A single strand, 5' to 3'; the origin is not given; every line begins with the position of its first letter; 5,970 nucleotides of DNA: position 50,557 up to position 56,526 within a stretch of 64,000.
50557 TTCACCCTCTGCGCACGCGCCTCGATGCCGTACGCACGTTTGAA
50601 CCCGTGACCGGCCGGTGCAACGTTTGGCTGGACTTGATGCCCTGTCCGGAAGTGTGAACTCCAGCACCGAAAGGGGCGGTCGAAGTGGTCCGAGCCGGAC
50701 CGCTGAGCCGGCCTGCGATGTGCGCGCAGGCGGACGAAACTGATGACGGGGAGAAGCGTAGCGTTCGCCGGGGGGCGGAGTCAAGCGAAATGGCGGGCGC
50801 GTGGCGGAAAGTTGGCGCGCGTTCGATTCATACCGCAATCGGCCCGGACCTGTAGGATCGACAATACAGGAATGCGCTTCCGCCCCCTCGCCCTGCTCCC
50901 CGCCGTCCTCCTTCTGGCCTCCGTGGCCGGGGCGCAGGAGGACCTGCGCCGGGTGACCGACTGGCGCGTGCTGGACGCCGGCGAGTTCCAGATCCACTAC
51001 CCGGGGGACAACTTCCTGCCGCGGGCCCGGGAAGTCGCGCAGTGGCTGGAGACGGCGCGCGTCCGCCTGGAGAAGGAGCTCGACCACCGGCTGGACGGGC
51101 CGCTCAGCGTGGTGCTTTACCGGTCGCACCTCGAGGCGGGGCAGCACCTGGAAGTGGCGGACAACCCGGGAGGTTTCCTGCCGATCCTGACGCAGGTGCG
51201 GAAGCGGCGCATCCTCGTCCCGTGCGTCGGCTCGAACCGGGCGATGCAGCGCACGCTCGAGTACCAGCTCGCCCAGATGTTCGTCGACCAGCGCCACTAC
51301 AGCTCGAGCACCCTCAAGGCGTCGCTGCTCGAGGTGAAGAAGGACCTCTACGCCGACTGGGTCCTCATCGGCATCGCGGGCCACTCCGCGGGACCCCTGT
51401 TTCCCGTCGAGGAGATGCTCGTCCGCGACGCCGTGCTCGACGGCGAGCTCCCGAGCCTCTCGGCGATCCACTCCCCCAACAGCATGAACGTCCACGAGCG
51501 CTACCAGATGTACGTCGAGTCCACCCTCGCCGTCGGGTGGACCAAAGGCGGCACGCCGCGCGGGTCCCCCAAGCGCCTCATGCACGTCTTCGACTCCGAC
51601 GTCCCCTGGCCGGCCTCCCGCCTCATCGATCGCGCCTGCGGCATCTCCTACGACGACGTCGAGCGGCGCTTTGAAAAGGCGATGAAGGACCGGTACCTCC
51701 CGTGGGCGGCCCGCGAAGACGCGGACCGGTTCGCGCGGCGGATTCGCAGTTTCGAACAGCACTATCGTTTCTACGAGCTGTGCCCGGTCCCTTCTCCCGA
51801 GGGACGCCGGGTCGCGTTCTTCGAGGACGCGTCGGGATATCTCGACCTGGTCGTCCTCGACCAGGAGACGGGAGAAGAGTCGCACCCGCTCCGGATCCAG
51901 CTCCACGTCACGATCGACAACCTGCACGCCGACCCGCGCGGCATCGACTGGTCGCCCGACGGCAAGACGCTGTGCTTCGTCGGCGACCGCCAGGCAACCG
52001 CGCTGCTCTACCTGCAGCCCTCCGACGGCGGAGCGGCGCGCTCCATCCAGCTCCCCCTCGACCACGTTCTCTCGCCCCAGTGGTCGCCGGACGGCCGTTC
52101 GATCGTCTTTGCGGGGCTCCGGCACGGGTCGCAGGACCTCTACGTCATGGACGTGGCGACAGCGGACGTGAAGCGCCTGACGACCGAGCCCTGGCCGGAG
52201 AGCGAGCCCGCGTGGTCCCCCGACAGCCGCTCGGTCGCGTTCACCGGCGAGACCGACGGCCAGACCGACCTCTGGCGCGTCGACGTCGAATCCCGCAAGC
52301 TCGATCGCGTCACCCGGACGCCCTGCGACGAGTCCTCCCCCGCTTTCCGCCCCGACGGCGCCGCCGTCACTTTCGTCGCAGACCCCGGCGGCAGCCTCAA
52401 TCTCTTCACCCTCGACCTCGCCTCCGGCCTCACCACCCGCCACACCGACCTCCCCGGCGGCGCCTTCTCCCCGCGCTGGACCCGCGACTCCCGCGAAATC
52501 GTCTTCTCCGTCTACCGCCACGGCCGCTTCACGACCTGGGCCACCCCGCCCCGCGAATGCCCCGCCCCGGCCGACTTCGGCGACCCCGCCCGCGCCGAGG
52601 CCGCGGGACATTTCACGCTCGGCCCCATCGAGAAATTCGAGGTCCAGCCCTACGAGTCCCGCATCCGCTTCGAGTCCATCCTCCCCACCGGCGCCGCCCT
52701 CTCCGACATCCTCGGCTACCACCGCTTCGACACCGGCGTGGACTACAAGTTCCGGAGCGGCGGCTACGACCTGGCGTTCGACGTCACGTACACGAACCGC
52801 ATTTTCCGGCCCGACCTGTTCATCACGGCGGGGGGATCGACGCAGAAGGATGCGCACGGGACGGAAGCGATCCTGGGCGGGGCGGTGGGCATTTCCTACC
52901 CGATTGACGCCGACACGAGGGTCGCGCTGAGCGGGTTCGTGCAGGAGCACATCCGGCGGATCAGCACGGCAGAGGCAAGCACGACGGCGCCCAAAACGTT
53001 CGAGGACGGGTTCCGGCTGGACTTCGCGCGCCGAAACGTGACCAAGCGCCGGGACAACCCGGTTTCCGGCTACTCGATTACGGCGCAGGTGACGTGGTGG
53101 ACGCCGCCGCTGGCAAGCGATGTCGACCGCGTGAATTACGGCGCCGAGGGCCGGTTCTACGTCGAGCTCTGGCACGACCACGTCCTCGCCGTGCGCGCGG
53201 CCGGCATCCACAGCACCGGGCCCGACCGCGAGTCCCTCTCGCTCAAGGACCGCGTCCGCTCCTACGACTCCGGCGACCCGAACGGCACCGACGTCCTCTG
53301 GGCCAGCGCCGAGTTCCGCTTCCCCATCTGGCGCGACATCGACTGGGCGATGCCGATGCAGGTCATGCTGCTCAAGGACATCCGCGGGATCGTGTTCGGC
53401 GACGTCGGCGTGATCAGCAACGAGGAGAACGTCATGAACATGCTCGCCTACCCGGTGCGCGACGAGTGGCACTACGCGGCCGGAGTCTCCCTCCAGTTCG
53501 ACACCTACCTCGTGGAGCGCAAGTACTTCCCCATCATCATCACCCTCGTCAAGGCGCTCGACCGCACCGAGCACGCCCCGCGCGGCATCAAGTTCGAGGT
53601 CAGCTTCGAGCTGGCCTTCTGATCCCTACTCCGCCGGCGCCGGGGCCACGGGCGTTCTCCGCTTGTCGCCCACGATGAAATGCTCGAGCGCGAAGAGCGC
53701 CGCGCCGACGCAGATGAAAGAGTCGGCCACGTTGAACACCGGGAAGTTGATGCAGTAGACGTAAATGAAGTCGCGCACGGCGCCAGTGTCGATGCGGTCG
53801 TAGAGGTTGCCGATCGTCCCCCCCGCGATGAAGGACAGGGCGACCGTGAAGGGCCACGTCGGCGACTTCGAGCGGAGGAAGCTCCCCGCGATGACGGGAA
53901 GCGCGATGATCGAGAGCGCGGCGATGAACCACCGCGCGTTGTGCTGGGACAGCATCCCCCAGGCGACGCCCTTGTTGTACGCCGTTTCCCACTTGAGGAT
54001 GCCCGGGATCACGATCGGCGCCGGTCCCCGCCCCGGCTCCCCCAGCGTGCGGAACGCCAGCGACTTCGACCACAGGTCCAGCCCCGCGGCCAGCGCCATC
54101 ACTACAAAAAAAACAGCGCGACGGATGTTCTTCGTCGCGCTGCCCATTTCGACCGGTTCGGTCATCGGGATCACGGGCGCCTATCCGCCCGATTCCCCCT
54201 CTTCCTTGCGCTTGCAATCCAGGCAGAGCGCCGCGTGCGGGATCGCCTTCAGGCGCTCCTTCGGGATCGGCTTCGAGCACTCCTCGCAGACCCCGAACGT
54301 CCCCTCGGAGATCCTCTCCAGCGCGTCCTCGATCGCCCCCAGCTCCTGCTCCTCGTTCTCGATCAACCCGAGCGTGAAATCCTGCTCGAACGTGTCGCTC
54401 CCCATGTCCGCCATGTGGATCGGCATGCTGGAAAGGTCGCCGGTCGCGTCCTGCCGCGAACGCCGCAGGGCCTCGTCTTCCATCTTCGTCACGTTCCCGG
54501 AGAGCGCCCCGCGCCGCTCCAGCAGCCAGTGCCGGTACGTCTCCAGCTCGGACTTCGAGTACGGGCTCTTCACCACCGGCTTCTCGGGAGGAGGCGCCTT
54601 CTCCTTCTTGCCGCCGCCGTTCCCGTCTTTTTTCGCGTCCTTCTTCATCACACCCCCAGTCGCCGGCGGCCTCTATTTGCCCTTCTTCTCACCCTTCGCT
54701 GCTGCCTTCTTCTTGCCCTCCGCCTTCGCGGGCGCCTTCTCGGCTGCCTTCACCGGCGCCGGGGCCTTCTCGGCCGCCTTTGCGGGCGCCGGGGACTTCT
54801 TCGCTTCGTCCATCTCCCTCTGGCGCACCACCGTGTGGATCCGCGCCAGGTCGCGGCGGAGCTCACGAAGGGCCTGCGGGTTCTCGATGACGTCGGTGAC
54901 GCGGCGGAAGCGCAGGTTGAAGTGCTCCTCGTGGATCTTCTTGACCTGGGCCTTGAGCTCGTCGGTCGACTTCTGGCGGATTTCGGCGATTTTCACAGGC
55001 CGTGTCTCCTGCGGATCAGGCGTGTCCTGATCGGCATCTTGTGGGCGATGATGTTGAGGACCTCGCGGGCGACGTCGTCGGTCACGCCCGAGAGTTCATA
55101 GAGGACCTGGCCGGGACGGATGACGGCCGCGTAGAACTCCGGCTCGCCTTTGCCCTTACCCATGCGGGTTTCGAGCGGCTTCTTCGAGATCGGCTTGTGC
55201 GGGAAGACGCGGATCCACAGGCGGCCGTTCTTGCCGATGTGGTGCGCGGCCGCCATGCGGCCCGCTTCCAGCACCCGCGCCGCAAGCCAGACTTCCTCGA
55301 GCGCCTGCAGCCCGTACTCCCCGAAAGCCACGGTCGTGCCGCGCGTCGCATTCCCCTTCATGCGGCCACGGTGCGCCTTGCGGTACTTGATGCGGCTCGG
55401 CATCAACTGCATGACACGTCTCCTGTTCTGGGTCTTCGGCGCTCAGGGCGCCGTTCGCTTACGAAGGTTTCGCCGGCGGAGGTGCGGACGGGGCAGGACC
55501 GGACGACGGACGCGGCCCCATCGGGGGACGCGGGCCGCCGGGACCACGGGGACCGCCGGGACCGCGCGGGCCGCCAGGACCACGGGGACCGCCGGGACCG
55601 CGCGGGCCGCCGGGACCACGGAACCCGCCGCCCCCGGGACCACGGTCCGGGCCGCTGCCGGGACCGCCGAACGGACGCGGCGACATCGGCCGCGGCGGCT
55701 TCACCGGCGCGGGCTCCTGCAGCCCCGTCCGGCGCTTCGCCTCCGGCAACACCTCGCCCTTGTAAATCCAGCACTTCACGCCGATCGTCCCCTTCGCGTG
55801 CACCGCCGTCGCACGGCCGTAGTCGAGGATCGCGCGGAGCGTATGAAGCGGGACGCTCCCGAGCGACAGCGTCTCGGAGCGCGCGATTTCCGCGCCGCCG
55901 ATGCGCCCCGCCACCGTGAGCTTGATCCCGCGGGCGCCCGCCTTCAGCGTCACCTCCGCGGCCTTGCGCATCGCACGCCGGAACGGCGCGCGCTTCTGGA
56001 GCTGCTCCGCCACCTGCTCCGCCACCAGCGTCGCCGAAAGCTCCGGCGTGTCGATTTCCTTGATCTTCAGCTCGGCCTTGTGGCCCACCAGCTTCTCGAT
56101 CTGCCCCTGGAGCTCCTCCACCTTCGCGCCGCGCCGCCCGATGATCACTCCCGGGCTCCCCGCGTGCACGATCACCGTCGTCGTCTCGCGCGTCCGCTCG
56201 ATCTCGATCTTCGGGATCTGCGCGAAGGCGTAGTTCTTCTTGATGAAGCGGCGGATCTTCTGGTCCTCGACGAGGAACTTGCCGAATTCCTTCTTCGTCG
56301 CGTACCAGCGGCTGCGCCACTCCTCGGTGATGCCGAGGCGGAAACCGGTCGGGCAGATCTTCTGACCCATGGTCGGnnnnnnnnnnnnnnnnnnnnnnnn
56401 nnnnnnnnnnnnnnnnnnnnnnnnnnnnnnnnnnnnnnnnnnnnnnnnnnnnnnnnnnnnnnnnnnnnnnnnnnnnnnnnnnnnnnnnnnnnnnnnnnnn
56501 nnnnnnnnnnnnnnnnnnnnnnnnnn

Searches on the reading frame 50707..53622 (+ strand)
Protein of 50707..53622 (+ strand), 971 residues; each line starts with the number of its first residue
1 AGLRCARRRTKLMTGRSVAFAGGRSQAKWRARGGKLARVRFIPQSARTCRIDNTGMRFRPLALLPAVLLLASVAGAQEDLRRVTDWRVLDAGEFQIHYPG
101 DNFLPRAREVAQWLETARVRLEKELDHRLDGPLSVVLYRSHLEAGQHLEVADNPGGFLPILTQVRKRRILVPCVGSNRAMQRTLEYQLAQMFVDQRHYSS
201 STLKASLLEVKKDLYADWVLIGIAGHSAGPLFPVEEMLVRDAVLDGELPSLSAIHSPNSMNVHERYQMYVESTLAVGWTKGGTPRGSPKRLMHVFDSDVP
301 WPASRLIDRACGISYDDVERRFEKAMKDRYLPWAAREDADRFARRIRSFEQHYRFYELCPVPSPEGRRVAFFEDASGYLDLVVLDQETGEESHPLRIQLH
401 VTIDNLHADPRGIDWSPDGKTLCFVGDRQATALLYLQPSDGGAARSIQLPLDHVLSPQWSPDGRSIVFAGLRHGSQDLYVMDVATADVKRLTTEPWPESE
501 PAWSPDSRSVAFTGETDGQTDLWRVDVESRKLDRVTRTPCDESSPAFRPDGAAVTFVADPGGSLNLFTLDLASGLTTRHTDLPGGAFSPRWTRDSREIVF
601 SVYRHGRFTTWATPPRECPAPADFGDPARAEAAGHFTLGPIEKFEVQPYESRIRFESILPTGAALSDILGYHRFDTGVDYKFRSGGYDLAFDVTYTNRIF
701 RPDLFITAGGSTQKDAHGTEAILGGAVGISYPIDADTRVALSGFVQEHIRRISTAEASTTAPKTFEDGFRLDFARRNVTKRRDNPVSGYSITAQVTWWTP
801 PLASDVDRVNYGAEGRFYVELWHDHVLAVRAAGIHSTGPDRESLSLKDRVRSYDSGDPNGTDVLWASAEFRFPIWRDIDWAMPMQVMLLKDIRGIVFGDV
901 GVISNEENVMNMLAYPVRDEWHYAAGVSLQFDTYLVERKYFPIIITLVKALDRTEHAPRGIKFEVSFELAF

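Call 32: search_protein_families(library=pfam, proteins=[window:50707-53622:+], max_evalue=0.00001)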
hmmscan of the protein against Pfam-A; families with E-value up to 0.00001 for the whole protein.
window:50707-53622:+ (971 aa): 2 families
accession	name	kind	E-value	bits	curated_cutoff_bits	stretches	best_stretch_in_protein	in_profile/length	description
PF07676.18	PD40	-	1.1e-27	95.8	20.9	1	488-524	1-38/38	WD40-like Beta Propeller Repeat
PF00930.27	DPPIV_N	-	6.8e-06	25.5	22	0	471-538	17-81/354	Dipeptidyl peptidase IV (DPP IV) N-terminal region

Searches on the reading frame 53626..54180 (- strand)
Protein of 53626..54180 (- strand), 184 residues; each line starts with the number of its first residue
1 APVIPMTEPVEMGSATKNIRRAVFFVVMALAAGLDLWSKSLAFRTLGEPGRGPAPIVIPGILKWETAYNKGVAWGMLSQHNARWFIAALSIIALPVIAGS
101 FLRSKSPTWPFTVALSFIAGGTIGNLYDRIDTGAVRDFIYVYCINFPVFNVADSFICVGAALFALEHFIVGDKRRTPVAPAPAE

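Call 62: search_protein_families(library=pfam, proteins=[window:53626-54180:-], max_evalue=0.00001)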
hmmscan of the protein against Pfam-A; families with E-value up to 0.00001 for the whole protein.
window:53626-54180:- (184 aa): 1 family
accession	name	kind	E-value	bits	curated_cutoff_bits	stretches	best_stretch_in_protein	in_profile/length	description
PF01252.23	Peptidase_A8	-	2.4e-34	119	25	1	28-168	2-141/142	Signal peptidase (SPase) II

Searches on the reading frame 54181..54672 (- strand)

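Call 62: search_protein_families(library=pfam, proteins=[window:54181-54672:-], max_evalue=0.00001)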
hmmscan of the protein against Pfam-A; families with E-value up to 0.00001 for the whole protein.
window:54181-54672:- (163 aa): 1 family
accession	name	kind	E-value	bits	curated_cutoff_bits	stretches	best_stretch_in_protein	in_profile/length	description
PF01258.23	zf-dskA_traR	-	1.1e-12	48.2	24.9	1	124-158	1-35/36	Prokaryotic dksA/traR C4-type zinc finger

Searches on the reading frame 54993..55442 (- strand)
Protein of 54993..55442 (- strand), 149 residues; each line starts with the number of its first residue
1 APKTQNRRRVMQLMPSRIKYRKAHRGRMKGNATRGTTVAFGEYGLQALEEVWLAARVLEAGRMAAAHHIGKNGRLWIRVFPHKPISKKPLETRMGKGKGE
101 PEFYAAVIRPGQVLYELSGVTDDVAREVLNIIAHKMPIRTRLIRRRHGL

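Call 62: search_protein_families(library=pfam, proteins=[window:54993-55442:-], max_evalue=0.00001)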
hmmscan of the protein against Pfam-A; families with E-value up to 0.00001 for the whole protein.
window:54993-55442:- (149 aa): 1 family
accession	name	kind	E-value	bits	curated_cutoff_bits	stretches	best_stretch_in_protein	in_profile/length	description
PF00252.24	Ribosomal_L16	-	1.2e-46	158.4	27.9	1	15-143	1-132/132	Ribosomal protein L16p/L10e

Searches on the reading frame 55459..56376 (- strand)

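Call 62: search_protein_families(library=pfam, proteins=[window:55459-56376:-], max_evalue=0.00001)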
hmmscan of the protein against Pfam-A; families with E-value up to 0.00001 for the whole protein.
window:55459-56376:- (305 aa): 2 families
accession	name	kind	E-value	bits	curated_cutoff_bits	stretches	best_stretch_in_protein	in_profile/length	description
PF00189.25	Ribosomal_S3_C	-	4.1e-27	95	34.1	1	122-204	1-83/83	Ribosomal protein S3, C-terminal domain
PF07650.23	KH_2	-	3.2e-16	59.4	22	1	40-113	1-78/78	KH domain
